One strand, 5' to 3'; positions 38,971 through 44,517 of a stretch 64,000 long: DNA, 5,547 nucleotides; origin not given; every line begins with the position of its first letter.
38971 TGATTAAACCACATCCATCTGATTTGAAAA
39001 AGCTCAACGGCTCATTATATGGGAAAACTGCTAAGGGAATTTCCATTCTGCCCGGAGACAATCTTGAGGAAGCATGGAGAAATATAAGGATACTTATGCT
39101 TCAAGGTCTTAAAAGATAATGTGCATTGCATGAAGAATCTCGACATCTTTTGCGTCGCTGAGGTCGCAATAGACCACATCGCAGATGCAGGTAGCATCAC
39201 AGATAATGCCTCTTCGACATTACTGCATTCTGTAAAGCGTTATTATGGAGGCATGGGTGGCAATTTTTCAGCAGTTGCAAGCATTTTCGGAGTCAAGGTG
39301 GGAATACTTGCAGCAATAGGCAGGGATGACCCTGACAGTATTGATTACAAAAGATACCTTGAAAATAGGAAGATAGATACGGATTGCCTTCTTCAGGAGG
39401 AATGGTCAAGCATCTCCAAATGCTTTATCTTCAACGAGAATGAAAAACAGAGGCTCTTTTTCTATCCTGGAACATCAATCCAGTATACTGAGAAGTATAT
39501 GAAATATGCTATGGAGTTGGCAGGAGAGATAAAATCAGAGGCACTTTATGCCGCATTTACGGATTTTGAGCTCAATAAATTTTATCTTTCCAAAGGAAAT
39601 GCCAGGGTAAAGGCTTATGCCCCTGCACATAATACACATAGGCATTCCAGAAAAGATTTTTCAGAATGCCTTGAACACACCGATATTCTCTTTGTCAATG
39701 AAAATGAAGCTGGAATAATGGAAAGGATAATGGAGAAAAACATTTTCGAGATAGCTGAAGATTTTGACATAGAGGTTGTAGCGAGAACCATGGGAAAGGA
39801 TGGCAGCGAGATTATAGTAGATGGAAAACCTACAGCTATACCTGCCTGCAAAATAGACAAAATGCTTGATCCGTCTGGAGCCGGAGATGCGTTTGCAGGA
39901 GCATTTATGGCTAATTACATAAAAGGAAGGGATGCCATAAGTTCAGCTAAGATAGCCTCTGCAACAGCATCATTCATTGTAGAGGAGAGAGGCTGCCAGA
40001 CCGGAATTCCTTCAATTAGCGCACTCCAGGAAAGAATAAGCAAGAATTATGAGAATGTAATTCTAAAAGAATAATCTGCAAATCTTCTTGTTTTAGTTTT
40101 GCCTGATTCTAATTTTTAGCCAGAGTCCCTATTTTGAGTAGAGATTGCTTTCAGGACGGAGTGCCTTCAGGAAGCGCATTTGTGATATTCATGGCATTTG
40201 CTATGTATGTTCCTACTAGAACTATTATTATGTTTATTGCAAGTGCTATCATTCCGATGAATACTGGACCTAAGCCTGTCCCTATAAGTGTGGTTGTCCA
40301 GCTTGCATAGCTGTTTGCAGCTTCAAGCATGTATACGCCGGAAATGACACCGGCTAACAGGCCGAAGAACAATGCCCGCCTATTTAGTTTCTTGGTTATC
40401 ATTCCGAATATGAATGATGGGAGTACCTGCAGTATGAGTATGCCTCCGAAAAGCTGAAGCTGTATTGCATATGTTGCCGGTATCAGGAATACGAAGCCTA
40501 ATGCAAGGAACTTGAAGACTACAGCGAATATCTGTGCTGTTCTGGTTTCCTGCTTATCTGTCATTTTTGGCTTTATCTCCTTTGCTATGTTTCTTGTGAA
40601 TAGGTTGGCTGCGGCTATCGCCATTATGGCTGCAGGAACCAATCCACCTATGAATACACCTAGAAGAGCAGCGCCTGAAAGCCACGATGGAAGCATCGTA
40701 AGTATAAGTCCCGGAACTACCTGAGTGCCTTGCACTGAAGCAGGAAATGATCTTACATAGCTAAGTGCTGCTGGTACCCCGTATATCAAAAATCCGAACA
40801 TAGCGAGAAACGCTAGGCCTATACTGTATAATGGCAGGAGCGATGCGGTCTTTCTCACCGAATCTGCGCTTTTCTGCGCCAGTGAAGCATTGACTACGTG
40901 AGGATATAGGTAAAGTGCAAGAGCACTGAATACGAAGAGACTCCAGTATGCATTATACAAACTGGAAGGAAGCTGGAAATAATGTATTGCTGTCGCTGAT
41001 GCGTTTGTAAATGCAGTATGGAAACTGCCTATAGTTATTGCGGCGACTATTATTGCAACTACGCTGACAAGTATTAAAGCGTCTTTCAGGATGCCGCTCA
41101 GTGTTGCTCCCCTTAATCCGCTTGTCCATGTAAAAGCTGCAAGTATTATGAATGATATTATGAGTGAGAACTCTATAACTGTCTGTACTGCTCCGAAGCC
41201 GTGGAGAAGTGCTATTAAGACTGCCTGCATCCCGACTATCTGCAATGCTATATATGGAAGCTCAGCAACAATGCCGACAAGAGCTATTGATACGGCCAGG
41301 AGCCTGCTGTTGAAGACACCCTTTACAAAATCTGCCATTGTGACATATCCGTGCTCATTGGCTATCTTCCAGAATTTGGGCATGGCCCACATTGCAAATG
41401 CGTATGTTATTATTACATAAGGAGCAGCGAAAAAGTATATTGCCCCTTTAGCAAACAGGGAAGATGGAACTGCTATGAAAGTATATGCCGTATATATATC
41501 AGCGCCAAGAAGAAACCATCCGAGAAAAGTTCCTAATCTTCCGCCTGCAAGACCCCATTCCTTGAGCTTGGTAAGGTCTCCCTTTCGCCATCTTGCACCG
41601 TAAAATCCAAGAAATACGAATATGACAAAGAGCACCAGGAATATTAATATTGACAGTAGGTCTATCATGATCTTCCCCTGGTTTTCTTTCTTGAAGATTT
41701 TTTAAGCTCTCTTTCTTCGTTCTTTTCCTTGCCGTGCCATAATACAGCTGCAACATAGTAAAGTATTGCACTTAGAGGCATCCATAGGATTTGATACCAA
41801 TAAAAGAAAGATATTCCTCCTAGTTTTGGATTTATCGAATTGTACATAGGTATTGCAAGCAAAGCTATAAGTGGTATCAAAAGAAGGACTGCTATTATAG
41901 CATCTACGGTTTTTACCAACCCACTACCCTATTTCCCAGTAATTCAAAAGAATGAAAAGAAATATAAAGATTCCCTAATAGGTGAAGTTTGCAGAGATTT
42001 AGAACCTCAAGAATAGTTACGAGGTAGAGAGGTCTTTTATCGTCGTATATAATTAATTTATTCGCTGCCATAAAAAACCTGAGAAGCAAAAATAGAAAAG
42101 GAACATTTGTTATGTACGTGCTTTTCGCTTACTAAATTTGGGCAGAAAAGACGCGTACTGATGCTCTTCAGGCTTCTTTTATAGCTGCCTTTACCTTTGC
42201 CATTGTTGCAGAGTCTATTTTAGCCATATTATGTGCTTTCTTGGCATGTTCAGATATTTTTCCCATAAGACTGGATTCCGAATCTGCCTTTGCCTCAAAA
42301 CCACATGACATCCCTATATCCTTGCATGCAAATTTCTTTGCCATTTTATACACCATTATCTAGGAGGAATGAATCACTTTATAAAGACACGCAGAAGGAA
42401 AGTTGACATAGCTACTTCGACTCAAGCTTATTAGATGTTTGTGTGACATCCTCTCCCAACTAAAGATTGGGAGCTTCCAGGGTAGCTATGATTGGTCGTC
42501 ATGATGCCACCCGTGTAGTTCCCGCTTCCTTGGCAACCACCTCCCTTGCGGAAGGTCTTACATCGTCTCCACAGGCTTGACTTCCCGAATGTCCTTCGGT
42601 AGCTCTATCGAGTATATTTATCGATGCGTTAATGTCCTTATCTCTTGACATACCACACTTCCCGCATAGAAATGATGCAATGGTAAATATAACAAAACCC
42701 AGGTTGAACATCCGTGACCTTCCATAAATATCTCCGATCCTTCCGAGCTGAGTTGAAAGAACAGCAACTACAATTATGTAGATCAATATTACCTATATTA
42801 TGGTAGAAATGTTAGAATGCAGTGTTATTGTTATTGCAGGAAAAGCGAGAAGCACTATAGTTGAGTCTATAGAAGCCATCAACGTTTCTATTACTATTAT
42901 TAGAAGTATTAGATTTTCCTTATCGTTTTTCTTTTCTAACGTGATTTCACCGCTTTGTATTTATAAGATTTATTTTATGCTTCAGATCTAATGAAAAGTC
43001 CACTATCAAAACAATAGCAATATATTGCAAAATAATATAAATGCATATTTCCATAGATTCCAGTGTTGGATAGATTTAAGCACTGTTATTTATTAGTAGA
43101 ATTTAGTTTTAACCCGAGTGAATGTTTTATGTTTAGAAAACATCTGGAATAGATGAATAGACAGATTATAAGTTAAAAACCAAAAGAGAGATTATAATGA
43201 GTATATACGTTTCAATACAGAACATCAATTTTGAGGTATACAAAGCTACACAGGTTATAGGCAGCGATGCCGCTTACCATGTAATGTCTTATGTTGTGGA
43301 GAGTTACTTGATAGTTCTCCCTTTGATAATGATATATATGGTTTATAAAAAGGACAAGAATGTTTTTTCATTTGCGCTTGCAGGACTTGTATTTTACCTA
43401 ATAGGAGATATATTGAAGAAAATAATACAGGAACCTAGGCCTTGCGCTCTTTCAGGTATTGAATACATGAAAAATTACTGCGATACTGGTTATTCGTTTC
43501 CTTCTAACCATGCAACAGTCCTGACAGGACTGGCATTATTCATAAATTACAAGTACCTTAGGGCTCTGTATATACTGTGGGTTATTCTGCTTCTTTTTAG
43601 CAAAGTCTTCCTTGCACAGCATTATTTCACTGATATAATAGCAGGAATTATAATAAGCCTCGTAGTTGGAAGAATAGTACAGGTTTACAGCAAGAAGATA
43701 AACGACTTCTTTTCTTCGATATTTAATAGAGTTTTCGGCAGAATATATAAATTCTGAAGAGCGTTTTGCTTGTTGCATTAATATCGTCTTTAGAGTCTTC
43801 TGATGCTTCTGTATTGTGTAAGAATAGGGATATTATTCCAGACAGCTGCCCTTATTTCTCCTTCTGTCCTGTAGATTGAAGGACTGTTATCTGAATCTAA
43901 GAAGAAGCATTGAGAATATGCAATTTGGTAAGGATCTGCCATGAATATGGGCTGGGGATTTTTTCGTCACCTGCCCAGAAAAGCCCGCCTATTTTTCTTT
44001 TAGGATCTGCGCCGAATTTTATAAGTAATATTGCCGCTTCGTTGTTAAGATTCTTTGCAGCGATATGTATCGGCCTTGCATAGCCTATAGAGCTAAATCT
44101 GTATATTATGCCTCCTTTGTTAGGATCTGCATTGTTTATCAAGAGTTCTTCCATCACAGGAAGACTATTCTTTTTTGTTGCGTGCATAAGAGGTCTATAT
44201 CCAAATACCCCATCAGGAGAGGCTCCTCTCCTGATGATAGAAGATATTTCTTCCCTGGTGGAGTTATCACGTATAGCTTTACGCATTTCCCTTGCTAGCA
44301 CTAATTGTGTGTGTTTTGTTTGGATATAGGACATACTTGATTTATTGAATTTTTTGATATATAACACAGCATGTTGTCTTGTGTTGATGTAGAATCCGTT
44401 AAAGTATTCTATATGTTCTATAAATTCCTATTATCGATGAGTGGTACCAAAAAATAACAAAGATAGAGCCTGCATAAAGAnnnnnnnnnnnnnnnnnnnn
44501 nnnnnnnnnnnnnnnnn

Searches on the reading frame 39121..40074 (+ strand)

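Call 33: search_protein_families(library=pfam, max_evalue=0.00001, proteins=[window:39121-40074:+])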
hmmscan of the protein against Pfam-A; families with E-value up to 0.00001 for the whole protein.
window:39121-40074:+ (317 aa): 1 family
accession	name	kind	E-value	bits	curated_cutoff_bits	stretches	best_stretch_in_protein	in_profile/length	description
PF00294.29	PfkB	-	3.8e-39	135.3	25.8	1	8-298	3-301/302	pfkB family carbohydrate kinase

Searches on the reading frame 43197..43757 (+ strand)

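Call 33: search_protein_families(library=pfam, max_evalue=0.00001, proteins=[window:43197-43757:+])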
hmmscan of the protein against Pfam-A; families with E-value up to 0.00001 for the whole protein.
window:43197-43757:+ (186 aa): 2 families
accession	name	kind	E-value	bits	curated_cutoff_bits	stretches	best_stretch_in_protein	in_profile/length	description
PF01569.27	PAP2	-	4.7e-17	62.4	27.2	1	57-166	3-126/130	PAP2 superfamily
PF14378.12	PAP2_3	-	8e-09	36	27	1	94-156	120-186/190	PAP2 superfamily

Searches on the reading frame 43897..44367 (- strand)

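Call 33: search_protein_families(library=pfam, max_evalue=0.00001, proteins=[window:43897-44367:-])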
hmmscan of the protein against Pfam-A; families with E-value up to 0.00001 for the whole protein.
window:43897-44367:- (156 aa): 4 families
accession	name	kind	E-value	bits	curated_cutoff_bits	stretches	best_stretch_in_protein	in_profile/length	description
PF13606.12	Ank_3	-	8.1e-08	32.3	22.3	0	56-83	2-29/30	Ankyrin repeat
PF00023.36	Ank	-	3.1e-07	30.8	21.1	0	56-84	2-30/33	Ankyrin repeat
PF12796.13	Ank_2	-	1.5e-06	29.1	27.3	1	39-125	11-89/90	Ankyrin repeats (3 copies)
PF13857.12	Ank_5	-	1.6e-06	28.8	27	0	98-123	18-43/56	Ankyrin repeats (many copies)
